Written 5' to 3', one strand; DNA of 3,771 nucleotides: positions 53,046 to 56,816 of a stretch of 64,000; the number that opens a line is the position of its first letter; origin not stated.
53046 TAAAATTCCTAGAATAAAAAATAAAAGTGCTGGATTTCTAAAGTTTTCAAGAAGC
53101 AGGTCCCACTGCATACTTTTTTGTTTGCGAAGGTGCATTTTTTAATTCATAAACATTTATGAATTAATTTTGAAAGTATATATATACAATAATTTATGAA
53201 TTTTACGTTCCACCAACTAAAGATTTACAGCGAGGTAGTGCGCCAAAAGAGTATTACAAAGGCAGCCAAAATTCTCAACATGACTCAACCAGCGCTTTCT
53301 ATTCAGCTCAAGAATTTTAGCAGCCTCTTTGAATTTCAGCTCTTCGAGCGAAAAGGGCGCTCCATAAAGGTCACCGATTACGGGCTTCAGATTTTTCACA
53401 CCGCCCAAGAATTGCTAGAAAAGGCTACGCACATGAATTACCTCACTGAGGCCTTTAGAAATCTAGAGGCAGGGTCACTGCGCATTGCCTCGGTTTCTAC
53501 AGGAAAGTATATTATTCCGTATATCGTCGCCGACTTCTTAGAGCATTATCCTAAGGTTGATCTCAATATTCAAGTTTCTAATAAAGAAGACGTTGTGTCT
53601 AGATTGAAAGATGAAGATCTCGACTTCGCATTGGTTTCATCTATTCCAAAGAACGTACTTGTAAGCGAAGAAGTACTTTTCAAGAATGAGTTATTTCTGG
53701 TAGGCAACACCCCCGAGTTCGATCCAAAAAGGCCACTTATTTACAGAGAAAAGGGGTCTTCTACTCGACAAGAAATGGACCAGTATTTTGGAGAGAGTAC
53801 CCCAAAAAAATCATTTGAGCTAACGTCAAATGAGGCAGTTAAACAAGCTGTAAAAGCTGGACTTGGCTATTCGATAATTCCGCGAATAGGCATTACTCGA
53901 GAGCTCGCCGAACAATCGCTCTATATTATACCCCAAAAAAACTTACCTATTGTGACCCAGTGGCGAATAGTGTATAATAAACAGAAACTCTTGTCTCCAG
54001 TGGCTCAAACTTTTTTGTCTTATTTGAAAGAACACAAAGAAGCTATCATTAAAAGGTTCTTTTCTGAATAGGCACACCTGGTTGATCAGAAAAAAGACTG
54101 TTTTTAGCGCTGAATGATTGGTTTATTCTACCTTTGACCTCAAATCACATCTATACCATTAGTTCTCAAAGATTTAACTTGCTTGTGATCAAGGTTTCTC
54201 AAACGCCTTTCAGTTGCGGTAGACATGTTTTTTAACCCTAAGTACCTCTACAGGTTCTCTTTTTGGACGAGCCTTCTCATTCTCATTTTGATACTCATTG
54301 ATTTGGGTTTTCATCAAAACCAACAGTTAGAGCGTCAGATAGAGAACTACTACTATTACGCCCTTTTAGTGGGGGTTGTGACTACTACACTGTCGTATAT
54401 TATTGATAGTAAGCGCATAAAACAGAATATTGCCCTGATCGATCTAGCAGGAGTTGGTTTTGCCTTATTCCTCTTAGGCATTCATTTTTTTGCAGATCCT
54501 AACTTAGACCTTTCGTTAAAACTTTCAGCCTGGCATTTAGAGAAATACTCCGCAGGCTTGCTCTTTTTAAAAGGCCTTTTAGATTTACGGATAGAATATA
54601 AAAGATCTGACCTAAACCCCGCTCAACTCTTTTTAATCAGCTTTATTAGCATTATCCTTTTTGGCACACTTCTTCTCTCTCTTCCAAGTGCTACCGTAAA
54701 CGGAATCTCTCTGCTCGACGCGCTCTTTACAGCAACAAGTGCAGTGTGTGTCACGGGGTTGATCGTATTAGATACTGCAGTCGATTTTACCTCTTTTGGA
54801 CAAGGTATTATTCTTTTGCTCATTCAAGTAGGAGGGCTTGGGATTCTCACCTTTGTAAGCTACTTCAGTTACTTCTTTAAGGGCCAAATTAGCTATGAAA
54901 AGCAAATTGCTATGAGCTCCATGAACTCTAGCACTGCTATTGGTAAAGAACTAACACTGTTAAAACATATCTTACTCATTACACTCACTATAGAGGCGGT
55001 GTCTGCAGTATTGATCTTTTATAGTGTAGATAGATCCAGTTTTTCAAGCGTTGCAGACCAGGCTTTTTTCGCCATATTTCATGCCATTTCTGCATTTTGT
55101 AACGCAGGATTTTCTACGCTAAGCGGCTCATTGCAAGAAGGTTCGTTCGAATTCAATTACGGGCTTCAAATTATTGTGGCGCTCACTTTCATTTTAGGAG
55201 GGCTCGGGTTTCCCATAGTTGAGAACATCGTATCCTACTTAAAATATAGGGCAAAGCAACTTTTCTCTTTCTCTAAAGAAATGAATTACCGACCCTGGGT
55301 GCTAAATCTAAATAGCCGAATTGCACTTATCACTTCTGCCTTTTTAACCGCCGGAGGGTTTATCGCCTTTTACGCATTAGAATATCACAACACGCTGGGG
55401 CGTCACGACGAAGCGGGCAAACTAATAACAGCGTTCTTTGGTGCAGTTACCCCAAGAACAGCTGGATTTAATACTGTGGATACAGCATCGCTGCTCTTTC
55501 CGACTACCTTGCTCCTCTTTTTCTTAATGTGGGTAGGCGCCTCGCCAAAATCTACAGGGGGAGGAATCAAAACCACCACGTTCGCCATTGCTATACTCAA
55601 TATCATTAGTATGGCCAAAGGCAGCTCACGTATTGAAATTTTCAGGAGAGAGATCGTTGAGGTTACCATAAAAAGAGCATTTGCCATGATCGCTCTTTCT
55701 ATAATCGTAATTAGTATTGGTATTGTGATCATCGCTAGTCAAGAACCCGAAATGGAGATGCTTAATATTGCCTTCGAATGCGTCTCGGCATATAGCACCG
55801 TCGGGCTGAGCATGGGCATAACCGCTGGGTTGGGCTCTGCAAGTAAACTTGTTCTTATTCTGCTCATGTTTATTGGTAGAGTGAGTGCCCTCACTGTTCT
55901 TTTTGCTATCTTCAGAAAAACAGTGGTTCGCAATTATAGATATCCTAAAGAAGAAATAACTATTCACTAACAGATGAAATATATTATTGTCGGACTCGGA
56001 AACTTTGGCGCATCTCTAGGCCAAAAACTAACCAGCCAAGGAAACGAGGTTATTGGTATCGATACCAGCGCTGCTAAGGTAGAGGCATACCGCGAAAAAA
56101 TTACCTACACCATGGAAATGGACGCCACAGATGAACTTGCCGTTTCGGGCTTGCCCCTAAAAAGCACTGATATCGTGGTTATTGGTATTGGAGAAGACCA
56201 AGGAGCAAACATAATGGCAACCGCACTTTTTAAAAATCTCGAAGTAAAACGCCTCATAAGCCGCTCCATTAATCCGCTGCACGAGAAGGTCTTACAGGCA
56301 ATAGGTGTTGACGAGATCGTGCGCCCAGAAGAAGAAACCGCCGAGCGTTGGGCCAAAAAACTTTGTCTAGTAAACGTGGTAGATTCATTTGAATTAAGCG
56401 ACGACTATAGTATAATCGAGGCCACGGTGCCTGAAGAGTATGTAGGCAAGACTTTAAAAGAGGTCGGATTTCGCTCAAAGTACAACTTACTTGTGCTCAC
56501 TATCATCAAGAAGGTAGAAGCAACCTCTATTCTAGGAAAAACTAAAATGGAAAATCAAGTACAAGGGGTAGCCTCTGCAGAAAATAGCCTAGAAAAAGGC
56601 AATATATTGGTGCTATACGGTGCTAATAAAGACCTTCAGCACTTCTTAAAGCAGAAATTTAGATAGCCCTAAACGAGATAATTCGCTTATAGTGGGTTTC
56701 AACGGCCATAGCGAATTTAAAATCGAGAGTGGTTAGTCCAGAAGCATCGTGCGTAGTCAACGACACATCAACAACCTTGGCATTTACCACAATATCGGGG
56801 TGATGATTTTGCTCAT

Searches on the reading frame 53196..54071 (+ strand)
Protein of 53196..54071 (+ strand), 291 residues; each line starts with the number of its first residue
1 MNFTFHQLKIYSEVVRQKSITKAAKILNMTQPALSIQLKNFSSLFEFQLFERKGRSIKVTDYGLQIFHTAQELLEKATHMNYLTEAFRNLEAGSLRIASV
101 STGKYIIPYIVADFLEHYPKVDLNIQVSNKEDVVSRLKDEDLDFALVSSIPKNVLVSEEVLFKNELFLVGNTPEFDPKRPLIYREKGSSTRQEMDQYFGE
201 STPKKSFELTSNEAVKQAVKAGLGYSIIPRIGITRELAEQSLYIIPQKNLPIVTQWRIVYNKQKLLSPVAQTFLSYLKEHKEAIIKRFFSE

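Call 73: search_protein_families(library=pfam, proteins=[window:53196-54071:+], max_evalue=0.00001)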
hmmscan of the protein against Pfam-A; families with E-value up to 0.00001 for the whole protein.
window:53196-54071:+ (291 aa): 2 families
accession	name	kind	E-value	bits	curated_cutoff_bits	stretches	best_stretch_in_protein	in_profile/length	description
PF03466.25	LysR_substrate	-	3.2e-36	125.1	28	1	89-280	2-207/209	LysR substrate binding domain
PF00126.33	HTH_1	-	1.3e-15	57.5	26.6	1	6-63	2-59/60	Bacterial regulatory helix-turn-helix protein, lysR family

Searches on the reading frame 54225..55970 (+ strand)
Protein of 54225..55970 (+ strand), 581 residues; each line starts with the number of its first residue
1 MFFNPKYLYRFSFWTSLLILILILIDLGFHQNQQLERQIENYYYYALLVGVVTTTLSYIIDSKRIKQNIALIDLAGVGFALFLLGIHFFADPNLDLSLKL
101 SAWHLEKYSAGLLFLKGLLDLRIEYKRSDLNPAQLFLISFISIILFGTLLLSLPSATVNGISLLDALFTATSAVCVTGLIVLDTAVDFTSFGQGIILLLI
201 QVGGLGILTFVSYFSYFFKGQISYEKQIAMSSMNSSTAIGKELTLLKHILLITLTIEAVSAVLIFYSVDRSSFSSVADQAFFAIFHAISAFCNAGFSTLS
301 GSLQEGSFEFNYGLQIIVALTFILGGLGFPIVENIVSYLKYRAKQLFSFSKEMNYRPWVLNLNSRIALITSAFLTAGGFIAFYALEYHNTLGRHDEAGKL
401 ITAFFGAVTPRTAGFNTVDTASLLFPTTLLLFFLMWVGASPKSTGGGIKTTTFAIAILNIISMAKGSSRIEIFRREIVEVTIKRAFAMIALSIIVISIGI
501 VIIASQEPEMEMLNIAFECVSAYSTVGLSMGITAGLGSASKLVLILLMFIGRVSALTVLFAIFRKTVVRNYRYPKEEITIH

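Call 73: search_protein_families(library=pfam, proteins=[window:54225-55970:+], max_evalue=0.00001)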
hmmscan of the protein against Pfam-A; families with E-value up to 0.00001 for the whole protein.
window:54225-55970:+ (581 aa): 1 family
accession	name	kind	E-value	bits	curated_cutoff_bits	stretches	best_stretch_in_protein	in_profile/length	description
PF02386.22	TrkH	-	1e-56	192.9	27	1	155-560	60-488/502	Cation transport protein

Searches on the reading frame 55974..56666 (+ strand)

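Call 73: search_protein_families(library=pfam, proteins=[window:55974-56666:+], max_evalue=0.00001)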
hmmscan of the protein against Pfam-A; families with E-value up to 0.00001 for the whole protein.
window:55974-56666:+ (230 aa): 1 family
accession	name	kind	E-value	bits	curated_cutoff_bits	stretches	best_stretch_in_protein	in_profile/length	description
PF02254.24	TrkA_N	-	6.9e-23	81.6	23.8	1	3-118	1-116/116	TrkA-N domain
